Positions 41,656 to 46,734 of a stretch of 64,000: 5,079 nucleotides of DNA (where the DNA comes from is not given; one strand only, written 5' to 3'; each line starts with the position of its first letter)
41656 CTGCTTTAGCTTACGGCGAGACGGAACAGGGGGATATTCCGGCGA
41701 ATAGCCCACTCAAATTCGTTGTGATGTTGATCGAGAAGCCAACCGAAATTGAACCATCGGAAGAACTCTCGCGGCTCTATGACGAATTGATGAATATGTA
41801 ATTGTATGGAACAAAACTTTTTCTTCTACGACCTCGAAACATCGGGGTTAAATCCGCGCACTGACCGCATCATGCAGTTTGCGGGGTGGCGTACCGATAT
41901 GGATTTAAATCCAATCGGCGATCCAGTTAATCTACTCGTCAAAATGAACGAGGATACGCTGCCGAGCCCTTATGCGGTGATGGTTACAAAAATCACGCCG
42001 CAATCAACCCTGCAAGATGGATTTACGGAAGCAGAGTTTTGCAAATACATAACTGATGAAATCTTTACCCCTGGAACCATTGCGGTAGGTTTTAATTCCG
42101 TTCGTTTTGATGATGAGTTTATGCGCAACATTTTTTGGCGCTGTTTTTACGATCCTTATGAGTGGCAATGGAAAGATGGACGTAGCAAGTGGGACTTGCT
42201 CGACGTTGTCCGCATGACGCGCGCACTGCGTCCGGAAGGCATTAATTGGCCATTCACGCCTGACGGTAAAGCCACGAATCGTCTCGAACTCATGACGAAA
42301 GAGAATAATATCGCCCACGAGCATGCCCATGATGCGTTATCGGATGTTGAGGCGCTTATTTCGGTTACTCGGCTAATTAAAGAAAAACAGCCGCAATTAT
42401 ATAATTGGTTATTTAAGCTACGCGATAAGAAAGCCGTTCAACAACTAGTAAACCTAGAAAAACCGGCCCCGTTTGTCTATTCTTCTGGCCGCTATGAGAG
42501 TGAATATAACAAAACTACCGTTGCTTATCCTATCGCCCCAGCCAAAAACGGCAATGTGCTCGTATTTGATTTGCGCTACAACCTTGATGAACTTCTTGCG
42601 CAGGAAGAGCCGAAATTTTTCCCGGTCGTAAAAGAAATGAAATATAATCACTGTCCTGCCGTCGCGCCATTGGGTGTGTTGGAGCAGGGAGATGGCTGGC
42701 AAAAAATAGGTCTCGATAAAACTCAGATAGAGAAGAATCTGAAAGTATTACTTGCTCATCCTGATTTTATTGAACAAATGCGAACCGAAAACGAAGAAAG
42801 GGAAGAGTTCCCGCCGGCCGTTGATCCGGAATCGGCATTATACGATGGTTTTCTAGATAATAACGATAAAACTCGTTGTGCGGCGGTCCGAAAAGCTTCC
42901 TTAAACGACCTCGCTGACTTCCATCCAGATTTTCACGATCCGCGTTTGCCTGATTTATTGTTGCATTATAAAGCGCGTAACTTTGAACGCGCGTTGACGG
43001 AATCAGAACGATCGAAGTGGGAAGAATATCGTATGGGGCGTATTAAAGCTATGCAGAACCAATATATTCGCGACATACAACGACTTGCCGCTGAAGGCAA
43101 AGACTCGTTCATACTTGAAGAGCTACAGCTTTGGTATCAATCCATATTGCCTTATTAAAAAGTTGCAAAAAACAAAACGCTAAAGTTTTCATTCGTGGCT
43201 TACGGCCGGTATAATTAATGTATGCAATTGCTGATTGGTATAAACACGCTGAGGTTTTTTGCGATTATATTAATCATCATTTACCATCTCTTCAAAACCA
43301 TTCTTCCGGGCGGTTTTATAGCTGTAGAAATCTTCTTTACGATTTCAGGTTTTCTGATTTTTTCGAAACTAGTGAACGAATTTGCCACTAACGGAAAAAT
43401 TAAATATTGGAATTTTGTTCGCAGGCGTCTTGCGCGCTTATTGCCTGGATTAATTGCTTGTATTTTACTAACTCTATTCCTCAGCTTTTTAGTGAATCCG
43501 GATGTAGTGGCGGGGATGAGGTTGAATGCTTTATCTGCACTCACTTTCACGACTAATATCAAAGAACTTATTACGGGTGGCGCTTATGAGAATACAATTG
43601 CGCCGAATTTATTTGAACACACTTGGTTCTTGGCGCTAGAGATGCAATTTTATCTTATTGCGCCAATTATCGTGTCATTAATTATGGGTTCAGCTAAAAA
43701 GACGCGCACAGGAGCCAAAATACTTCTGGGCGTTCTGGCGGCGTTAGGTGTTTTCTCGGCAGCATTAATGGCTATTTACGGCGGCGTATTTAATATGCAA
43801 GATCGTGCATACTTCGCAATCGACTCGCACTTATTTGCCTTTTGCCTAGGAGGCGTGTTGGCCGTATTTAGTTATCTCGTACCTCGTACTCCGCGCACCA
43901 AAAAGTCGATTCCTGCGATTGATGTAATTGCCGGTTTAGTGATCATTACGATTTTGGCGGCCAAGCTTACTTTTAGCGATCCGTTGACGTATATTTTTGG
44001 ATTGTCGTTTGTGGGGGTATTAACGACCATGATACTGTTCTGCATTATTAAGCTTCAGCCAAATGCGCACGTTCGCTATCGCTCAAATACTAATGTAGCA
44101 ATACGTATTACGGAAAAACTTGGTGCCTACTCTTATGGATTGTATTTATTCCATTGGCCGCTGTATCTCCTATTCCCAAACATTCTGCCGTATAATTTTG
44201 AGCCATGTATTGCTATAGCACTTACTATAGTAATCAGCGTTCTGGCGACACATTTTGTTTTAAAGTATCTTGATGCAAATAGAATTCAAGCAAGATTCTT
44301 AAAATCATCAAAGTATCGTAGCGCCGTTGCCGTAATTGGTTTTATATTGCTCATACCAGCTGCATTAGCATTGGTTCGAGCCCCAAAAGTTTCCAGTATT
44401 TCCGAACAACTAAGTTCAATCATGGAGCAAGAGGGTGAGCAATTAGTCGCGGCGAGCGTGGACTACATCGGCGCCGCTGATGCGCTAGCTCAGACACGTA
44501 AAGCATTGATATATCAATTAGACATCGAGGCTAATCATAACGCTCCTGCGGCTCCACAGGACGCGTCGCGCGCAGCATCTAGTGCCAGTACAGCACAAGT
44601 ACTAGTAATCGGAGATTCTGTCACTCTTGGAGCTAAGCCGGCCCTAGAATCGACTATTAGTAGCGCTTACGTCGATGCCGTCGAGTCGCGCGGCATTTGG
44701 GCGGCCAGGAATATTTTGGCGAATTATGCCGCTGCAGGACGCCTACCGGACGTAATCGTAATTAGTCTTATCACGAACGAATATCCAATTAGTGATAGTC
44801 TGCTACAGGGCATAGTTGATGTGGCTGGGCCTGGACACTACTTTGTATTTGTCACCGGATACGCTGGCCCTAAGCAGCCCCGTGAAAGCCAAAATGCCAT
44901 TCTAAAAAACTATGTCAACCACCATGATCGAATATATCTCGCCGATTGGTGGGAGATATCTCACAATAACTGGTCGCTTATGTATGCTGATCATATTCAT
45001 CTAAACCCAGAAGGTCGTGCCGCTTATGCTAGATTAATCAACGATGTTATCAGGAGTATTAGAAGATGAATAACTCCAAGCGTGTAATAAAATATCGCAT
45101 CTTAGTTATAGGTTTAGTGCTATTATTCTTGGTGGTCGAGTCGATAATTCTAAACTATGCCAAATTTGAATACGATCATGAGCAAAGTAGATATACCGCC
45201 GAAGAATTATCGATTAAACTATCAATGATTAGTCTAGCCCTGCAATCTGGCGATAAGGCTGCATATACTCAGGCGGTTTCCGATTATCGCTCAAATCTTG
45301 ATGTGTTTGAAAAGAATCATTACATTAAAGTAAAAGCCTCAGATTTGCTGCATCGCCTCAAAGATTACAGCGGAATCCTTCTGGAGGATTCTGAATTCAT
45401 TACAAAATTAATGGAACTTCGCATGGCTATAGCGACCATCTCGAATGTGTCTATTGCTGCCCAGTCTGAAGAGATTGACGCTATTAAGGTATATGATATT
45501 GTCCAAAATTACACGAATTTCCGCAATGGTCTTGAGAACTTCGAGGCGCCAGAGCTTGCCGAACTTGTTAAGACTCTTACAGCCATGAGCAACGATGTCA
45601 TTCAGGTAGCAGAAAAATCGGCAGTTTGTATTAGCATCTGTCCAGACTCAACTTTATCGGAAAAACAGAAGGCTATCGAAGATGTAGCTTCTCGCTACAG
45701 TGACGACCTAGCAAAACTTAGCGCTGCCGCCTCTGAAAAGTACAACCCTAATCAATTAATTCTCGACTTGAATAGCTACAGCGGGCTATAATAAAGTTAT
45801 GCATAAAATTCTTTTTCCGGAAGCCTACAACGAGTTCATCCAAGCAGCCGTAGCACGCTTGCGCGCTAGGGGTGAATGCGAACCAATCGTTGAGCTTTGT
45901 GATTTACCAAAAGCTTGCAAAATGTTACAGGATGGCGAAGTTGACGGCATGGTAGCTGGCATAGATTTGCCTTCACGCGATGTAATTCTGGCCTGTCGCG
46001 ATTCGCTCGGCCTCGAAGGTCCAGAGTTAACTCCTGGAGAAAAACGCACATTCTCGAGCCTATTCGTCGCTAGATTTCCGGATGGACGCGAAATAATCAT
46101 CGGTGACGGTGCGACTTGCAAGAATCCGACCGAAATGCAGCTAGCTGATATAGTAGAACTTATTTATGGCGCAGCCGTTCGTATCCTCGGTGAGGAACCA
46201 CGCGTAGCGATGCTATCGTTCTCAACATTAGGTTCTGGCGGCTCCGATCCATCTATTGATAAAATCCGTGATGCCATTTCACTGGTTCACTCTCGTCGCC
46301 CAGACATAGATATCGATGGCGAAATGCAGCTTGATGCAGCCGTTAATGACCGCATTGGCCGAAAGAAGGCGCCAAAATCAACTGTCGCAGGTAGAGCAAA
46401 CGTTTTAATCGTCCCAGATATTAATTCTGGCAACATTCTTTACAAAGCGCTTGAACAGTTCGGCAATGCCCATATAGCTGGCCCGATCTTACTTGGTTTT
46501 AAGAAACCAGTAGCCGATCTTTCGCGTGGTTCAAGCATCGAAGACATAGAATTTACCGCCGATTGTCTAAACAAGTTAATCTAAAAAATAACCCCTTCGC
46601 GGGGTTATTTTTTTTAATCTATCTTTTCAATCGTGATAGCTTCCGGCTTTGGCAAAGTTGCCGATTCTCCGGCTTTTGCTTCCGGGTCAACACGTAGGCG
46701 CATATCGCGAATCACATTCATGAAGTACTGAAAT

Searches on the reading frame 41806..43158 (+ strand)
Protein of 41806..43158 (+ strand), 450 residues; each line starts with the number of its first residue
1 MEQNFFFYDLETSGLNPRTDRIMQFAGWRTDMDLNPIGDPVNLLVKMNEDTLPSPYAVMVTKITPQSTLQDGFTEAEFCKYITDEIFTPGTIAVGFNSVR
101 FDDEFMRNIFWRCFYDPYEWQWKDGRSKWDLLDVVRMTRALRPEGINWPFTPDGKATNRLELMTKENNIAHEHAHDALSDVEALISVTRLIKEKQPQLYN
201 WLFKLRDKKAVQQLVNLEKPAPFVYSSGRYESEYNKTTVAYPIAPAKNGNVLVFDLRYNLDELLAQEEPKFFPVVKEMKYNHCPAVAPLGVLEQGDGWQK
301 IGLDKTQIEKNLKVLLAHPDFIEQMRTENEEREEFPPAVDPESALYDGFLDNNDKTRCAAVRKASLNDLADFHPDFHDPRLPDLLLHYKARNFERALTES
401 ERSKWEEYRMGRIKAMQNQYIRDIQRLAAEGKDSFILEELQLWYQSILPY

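Call 48: search_protein_families(library=pfam, proteins=[window:41806-43158:+], max_evalue=0.0001)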
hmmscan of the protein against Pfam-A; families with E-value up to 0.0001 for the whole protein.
window:41806-43158:+ (450 aa): 2 families
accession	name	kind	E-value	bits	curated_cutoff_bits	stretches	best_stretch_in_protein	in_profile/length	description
PF08411.15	Exonuc_X-T_C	-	8.9e-49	166.5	27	1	206-445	1-268/269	Exonuclease C-terminal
PF00929.31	RNase_T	-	2.6e-22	80.5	24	1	7-187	2-163/164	Exonuclease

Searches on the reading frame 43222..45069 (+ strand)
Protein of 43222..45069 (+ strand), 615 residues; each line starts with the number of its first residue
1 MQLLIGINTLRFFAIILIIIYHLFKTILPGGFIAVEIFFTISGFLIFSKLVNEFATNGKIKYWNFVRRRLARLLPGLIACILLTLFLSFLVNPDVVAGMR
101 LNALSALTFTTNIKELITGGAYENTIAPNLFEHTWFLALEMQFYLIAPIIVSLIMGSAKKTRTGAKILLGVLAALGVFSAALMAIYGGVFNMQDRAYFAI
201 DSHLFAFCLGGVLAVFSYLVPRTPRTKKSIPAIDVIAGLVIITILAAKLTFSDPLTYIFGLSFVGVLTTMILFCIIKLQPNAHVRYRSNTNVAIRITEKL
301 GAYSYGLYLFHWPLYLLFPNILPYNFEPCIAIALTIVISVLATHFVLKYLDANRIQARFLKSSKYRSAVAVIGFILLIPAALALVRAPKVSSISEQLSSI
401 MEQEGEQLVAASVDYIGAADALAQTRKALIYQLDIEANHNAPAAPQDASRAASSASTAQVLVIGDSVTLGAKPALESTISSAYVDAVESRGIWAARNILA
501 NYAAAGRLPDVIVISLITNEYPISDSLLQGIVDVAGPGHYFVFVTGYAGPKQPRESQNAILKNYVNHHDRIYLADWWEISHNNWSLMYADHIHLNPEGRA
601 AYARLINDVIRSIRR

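Call 48: search_protein_families(library=pfam, proteins=[window:43222-45069:+], max_evalue=0.0001)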
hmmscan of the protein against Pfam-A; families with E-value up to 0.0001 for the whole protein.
window:43222-45069:+ (615 aa): 1 family
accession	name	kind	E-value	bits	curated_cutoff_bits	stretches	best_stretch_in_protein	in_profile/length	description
PF01757.29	Acyl_transf_3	-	3.9e-32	112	31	1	5-343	2-325/326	Acyltransferase domain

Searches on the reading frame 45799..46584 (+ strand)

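Call 48: search_protein_families(library=pfam, proteins=[window:45799-46584:+], max_evalue=0.0001)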
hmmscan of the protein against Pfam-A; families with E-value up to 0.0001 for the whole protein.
window:45799-46584:+ (261 aa): 1 family
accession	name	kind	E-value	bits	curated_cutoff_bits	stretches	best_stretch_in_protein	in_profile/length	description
PF01515.24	PTA_PTB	-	2.2e-60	205.2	24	1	38-252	107-313/319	Phosphate acetyl/butaryl transferase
